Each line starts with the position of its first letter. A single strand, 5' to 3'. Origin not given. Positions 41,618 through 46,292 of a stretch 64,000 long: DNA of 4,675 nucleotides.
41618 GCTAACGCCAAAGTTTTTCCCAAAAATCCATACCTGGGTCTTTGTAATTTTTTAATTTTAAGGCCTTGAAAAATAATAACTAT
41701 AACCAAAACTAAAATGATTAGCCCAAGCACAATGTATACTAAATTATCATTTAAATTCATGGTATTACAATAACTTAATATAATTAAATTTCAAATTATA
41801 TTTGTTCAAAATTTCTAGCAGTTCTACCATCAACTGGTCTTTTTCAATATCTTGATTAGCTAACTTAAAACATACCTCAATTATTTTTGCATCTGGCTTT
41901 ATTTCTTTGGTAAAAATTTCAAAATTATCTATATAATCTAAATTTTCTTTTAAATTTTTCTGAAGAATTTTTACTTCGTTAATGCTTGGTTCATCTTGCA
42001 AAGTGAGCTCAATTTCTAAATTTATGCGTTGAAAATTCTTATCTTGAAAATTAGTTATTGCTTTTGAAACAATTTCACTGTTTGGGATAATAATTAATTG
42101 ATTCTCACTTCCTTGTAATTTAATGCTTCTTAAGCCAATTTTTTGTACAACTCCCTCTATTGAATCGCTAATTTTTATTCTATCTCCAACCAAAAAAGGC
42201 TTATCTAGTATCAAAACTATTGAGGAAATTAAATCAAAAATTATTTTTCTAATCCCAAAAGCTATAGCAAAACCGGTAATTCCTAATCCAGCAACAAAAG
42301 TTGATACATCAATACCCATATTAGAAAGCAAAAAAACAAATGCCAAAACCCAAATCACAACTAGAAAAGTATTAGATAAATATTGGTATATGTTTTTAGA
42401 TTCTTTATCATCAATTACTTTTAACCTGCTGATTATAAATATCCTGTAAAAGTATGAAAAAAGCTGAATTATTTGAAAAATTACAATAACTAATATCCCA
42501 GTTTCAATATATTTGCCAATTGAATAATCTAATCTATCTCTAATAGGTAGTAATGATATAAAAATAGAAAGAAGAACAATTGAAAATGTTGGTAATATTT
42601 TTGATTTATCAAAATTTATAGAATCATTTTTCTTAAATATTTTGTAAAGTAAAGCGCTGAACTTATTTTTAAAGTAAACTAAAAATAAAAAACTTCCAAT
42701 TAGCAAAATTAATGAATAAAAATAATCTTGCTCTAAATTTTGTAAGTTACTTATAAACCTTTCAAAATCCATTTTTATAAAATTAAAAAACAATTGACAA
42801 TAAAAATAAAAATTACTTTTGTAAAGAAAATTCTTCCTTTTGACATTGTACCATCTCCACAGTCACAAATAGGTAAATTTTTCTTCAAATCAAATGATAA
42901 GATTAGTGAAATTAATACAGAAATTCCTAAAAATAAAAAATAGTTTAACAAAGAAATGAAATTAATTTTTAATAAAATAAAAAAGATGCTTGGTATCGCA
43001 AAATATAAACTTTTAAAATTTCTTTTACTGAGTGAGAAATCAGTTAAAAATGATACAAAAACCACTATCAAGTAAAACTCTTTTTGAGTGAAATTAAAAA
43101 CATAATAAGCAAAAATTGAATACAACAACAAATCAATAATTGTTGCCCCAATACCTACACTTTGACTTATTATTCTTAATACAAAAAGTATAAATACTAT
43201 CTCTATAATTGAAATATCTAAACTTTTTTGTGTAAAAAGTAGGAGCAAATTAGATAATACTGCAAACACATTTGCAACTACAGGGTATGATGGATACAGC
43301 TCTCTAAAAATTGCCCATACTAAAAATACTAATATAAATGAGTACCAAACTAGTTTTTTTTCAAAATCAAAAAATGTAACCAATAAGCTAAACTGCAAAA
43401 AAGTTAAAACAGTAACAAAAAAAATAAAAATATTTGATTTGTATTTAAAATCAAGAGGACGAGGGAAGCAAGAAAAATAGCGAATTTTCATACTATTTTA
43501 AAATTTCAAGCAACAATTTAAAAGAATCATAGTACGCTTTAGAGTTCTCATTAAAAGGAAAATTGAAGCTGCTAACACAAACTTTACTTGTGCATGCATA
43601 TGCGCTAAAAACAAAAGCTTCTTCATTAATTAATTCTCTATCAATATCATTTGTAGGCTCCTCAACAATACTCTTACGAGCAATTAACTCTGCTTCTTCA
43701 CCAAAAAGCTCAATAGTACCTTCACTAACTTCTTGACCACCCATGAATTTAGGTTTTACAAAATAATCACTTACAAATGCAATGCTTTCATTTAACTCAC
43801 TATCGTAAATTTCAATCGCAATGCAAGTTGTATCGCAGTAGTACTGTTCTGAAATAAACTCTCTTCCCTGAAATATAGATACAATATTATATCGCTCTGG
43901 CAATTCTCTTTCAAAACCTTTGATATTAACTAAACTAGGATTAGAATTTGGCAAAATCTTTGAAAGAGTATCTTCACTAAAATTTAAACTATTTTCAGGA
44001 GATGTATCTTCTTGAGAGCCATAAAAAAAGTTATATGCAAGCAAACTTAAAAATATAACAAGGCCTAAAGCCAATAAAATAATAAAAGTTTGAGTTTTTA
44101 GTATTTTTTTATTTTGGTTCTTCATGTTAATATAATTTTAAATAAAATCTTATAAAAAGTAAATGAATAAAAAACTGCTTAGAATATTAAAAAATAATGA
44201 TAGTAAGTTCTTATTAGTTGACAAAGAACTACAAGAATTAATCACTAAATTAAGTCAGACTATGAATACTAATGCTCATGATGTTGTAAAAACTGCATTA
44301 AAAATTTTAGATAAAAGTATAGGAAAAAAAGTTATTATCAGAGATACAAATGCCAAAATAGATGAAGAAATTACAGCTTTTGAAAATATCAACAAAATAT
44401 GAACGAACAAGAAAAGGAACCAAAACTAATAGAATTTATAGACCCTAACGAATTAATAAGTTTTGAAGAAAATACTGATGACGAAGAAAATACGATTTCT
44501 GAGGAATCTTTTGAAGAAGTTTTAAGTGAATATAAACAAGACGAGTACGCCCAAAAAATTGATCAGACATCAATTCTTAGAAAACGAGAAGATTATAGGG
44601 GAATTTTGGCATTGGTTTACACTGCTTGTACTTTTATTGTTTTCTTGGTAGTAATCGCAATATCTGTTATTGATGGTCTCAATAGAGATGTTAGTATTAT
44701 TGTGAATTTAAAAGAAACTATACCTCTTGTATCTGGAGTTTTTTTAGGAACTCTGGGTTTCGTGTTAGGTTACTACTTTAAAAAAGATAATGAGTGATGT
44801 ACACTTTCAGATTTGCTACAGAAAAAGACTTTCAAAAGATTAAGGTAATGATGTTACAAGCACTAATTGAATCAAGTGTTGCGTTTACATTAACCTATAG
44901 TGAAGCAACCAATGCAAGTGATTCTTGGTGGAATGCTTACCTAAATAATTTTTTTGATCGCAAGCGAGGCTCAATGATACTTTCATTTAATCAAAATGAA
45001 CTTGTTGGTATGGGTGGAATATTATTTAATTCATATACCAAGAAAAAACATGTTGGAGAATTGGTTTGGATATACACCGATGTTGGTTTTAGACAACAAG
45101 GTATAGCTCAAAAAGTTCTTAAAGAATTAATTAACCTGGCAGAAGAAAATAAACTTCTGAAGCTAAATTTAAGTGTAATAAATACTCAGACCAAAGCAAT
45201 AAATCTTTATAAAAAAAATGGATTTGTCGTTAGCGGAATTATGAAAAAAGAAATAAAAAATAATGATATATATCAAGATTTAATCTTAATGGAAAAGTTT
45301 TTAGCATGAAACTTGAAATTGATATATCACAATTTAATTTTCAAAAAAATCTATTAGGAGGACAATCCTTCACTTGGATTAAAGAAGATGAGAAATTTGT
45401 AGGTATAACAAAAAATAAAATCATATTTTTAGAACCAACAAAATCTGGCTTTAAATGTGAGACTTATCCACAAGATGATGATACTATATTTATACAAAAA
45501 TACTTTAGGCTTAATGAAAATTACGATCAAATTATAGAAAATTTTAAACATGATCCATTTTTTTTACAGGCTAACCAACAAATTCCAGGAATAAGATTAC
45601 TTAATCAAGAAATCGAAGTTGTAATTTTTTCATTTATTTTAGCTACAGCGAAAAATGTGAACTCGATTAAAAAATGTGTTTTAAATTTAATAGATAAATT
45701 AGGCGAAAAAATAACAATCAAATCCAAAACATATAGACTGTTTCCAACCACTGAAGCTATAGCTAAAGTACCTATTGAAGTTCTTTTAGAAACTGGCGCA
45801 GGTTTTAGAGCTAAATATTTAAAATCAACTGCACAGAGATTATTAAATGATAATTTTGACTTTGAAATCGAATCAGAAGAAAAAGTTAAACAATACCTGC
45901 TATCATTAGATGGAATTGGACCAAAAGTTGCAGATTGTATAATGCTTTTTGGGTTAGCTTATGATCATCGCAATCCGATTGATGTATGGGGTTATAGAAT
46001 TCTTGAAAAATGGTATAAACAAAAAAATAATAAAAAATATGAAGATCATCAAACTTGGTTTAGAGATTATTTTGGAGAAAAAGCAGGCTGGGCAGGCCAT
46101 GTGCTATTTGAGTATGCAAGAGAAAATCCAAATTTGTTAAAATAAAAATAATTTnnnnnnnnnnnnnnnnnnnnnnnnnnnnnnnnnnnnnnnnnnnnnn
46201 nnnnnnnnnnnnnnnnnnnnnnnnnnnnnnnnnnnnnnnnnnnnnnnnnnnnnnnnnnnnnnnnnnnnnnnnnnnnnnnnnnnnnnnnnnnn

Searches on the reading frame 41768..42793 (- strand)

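Call 19: search_protein_families(library=pfam, proteins=[window:41768-42793:-], max_evalue=0.00001)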
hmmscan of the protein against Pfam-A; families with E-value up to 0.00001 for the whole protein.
window:41768-42793:- (342 aa): 2 families
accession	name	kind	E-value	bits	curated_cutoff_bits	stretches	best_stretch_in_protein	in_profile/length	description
PF00924.24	MS_channel_2nd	-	1.7e-18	66.9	20.2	1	184-250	2-67/68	Mechanosensitive ion channel, beta-domain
PF21088.3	MS_channel_1st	-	6.1e-09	36.1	23.1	1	142-180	2-40/42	Mechanosensitive ion channel, transmembrane helices 2/3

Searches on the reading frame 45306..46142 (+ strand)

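Call 19: search_protein_families(library=pfam, proteins=[window:45306-46142:+], max_evalue=0.00001)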
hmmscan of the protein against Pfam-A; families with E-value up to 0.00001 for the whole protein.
window:45306-46142:+ (279 aa): 2 families
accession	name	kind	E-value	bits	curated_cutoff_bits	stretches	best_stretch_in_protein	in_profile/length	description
PF07934.18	OGG_N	-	1.5e-16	61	23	1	3-102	2-110/115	8-oxoguanine DNA glycosylase, N-terminal domain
PF00730.31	HhH-GPD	-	2.4e-06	28.3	26.2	1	110-247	3-97/108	HhH-GPD superfamily base excision DNA repair protein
